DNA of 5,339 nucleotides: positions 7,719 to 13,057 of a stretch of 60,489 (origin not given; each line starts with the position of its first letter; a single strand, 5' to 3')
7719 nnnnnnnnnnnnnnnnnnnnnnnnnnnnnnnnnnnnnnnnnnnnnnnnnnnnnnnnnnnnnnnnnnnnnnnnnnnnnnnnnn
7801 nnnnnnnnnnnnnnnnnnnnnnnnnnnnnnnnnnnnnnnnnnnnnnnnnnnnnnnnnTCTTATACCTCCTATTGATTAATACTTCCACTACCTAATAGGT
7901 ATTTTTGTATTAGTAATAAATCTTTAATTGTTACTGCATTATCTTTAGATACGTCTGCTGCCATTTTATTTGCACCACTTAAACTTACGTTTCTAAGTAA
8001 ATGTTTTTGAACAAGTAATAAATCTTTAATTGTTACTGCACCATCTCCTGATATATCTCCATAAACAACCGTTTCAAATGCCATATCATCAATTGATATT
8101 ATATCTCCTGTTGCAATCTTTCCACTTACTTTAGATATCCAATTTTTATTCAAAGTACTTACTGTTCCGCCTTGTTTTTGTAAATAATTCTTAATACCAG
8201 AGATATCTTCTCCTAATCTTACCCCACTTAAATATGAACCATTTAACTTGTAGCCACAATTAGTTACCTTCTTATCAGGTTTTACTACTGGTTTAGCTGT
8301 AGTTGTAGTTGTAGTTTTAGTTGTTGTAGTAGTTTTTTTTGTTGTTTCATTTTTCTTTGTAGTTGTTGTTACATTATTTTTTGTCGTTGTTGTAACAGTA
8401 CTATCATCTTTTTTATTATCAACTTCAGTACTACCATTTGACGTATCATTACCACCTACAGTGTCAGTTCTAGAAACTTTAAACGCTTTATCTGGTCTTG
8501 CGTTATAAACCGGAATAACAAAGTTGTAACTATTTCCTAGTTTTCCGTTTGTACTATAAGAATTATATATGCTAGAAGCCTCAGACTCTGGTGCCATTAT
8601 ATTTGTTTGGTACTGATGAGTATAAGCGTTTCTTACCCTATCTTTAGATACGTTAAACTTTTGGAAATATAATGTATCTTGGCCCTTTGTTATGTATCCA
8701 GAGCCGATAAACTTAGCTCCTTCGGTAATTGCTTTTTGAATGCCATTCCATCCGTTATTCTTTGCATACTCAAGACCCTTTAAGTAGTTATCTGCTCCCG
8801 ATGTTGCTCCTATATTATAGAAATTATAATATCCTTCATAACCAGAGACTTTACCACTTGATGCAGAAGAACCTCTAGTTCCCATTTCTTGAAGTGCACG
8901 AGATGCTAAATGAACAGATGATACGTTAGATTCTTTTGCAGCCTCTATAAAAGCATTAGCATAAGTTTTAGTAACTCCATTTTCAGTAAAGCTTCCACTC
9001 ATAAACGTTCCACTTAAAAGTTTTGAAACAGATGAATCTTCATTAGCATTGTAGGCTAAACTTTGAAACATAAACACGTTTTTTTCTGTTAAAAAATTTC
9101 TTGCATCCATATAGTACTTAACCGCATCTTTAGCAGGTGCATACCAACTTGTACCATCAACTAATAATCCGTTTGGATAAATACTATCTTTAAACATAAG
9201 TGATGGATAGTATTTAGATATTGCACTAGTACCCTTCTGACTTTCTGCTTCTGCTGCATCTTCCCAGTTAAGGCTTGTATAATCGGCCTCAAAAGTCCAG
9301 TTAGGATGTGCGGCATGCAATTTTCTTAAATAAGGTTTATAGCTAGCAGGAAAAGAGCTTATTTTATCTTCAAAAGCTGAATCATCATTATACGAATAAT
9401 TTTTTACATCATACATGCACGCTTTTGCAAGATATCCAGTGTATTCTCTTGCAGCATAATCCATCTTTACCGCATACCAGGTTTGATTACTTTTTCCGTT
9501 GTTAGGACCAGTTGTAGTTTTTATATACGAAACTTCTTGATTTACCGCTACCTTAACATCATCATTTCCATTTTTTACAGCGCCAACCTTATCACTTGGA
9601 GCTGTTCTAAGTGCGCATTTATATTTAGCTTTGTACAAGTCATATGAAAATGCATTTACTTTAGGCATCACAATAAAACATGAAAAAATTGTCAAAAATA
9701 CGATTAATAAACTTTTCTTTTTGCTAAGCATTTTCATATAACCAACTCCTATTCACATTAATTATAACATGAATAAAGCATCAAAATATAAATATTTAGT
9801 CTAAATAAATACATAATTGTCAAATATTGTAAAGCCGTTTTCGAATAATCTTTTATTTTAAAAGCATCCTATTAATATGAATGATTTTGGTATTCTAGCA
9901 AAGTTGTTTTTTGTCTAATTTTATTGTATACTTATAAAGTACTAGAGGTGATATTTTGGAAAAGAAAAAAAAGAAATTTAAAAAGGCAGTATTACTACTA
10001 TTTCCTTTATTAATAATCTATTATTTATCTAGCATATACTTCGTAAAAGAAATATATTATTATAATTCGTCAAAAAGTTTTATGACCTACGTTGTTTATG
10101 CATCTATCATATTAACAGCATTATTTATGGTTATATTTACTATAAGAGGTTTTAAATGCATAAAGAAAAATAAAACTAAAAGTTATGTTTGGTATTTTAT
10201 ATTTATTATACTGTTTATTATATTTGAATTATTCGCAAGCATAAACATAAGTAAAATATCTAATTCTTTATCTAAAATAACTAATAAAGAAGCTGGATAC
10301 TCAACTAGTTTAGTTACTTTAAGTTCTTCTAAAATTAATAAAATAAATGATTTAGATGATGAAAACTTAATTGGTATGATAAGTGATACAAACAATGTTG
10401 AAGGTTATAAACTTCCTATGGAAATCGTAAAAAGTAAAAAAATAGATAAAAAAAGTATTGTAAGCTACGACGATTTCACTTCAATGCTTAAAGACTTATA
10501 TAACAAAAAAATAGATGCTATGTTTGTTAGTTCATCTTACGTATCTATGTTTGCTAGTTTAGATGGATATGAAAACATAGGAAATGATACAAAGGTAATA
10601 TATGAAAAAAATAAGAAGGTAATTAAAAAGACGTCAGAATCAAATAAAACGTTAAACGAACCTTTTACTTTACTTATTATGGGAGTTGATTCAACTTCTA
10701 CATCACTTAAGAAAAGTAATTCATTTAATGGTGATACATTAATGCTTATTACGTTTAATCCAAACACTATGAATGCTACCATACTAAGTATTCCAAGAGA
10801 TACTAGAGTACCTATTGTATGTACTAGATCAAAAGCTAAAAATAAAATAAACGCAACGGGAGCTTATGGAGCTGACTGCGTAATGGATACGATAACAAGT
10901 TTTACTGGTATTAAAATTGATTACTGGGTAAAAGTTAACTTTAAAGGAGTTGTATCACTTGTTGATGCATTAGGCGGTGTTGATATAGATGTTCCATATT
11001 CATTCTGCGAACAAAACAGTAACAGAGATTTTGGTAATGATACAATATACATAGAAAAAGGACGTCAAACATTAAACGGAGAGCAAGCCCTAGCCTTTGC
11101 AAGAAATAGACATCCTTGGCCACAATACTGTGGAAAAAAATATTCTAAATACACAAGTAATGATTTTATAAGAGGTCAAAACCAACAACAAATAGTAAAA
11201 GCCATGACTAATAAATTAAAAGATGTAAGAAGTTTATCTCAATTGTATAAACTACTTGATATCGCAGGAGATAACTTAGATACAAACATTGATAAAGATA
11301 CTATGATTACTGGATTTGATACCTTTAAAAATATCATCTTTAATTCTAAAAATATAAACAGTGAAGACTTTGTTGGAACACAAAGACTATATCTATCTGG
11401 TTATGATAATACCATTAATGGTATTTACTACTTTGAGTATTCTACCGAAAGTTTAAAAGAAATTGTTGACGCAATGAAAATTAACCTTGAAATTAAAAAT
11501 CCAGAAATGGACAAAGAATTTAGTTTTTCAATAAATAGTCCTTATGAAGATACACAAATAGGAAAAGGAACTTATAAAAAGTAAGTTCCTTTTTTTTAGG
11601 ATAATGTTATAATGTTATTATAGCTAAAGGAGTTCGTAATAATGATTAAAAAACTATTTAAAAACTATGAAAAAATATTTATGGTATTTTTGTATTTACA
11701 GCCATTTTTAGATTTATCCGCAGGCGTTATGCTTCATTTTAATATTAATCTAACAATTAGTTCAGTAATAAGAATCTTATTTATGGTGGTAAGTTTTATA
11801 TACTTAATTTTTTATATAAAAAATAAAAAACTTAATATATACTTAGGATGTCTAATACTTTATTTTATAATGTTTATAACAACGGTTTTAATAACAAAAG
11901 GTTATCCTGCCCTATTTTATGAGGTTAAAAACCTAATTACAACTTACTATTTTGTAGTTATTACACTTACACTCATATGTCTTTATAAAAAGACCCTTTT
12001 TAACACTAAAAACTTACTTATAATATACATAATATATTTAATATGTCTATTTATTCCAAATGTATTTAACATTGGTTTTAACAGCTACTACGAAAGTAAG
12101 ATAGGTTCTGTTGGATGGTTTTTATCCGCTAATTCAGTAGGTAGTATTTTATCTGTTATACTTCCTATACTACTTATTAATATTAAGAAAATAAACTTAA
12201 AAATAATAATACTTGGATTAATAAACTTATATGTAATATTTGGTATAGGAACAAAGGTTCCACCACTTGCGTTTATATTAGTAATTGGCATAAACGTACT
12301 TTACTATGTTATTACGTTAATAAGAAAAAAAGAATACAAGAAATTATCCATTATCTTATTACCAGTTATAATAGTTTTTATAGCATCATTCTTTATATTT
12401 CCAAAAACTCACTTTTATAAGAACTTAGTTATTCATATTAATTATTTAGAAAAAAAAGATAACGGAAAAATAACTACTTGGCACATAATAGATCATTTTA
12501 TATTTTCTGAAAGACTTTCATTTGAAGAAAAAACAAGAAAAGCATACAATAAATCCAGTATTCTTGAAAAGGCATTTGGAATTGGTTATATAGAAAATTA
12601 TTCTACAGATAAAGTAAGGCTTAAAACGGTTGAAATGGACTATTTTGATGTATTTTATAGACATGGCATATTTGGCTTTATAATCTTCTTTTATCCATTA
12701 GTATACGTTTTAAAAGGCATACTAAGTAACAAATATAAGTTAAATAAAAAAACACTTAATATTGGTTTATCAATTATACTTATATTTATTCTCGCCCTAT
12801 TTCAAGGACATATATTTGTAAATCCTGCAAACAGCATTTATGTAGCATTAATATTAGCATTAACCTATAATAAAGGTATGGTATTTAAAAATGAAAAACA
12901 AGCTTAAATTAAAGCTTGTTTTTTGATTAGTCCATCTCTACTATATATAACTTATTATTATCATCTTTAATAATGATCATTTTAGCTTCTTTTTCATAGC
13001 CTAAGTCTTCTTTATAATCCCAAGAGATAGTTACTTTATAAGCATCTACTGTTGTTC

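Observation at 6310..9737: Dockerin-bearing GH73 autolysin co-transcribed with a membrane-anchored cohesin-like scaffold: a possible cohesin-dockerin tether for a peptidoglycan hydrolase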

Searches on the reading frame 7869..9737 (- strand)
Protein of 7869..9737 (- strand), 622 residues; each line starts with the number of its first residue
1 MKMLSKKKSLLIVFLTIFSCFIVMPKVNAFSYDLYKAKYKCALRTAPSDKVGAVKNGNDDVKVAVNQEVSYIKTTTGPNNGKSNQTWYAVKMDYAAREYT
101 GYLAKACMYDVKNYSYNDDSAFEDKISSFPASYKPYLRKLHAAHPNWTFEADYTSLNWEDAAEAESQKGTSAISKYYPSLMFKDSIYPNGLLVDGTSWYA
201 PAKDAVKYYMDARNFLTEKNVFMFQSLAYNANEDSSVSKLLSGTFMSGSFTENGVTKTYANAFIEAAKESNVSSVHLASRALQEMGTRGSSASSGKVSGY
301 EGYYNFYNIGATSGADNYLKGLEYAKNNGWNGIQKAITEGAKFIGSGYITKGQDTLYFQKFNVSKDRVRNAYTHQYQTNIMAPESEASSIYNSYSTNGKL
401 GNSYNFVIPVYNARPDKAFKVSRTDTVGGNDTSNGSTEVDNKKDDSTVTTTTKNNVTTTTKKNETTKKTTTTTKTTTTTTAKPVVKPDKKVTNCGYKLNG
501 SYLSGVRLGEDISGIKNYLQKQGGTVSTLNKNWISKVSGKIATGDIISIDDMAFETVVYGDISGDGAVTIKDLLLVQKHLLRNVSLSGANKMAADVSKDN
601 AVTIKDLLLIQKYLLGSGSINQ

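Call 3: search_protein_families(library=pfam, proteins=[window:7869-9737:-], max_evalue=1)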
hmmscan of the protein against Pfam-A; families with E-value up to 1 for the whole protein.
window:7869-9737:- (622 aa): 3 families
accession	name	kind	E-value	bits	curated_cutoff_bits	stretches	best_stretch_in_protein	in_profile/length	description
PF00404.24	Dockerin_1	-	1.1e-13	51.6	22.9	1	559-615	1-57/57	Dockerin type I domain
PF10817.14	DUF2563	-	0.011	16.8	21.2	1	237-295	26-83/104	Protein of unknown function (DUF2563)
PF05086.17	Dicty_REP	-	0.47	8.8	21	1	437-490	223-276/911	Dictyostelium (Slime Mold) REP protein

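Call 4: search_protein_families(library=ncbifam, proteins=[window:7869-9737:-], max_evalue=1)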
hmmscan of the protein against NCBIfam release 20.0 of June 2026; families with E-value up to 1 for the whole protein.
window:7869-9737:- (622 aa): 2 families
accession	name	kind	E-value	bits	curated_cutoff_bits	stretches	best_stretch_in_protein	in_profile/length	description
NF052642.1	amidase_SagB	exception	1.3e-25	90.1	425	1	196-404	74-273/282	peptidoglycan release complex glucosaminidase SagB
NF007648.0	PRK10318.2-2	equivalog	0.024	14.7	254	1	489-528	36-75/125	hypothetical protein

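Call 30: search_solved_structures(query=window:7869-9737:-, max_evalue=0.01, show_alignments=1)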
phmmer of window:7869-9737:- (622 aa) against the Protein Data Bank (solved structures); distinct sequences matched with E-value up to 0.01: 27.
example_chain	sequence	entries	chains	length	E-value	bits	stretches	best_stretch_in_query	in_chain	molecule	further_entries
6fxp_A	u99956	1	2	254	2.8e-19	72.7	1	205-402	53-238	Uncharacterized protein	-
6u0o_B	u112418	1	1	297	3.2e-19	72.5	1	198-403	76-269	LYZ2 domain-containing protein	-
6fxo_A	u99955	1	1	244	7.5e-18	68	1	198-410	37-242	Bifunctional autolysin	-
4pi7_A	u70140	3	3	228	4.7e-14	55.5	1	252-395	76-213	Autolysin E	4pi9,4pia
4pi8_A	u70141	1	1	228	3.2e-13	52.7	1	252-395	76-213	Autolysin E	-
8x39_A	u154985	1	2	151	1.4e-10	43.9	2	557-616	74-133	Serine protease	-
8x3a_A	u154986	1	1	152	1.5e-10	43.9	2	557-616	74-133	Serine protease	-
5wqw_A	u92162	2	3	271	2.3e-08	36.7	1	302-411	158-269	N-acetylglucosaminidase | Cell surface protein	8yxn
2ccl_B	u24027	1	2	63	1.3e-07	34.1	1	557-615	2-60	ENDO-1,4-BETA-XYLANASE Y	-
1ohz_B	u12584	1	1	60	6.6e-07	31.8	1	560-615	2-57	ENDO-1,4-BETA-XYLANASE Y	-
2yik_A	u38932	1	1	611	6.9e-06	28.5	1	556-617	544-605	ENDOGLUCANASE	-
3ul4_B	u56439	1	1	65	0.00015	24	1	557-617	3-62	Cellulosome enzyme, dockerin type I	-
4cj0_A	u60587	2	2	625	0.0002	23.7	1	555-615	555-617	ENDOGLUCANASE D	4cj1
1clc_A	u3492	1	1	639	0.0002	23.6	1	555-615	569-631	ENDOGLUCANASE CELD; EC: 3.2.1.4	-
6kg9_A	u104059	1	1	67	0.00026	23.3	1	557-613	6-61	And cellulose-binding endoglucanase family 9 CelL ortholog dockerin domain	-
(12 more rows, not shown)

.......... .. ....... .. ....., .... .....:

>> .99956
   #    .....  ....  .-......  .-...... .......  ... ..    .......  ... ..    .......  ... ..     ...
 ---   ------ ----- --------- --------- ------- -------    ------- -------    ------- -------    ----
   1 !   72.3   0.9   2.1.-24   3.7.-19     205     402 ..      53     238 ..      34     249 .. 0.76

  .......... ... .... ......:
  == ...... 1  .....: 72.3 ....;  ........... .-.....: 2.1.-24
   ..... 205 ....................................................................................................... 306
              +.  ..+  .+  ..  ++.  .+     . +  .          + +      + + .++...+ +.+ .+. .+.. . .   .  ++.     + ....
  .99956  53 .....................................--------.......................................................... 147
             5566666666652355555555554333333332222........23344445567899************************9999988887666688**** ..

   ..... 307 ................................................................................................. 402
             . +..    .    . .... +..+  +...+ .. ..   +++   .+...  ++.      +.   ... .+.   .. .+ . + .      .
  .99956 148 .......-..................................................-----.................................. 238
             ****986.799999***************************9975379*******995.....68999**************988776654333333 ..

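Call 61: list_cluster_members(proteins=[P0023, window:7869-9737:-, P0120, P0125])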
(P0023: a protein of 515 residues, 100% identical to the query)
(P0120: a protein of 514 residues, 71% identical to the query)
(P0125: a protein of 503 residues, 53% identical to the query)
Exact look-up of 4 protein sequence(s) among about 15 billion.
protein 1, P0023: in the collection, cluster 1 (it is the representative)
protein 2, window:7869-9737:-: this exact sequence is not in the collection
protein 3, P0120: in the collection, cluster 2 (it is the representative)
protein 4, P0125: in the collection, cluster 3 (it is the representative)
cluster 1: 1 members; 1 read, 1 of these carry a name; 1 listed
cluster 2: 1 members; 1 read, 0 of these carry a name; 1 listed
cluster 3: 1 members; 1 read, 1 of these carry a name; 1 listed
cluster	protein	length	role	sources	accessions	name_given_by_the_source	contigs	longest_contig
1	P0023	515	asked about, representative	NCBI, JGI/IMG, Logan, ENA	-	uncharacterized integral membrane protein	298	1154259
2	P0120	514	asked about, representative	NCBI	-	-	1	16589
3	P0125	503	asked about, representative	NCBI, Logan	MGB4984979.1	MAG: cadherin-like beta sandwich domain-containing protein [Erysipelotrichaceae bacterium]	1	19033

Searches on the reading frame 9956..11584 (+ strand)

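Call 60: search_protein_families(library=pfam, proteins=[window:9956-11584:+], max_evalue=0.0001)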
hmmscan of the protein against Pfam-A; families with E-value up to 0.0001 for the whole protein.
window:9956-11584:+ (542 aa): 1 family
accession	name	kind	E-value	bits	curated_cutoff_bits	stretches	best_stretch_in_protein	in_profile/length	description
PF03816.19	LytR_cpsA_psr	-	1.1e-43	149.5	24.6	1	259-422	2-149/150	LytR_cpsA_psr family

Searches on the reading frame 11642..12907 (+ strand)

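Call 60: search_protein_families(library=pfam, proteins=[window:11642-12907:+], max_evalue=0.0001)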
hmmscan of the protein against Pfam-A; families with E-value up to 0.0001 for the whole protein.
window:11642-12907:+ (421 aa): 1 family
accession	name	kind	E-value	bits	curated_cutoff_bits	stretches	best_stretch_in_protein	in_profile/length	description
PF13425.11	O-antigen_lig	-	1.8e-51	175.9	31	2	8-273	3-288/462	O-antigen ligase like membrane protein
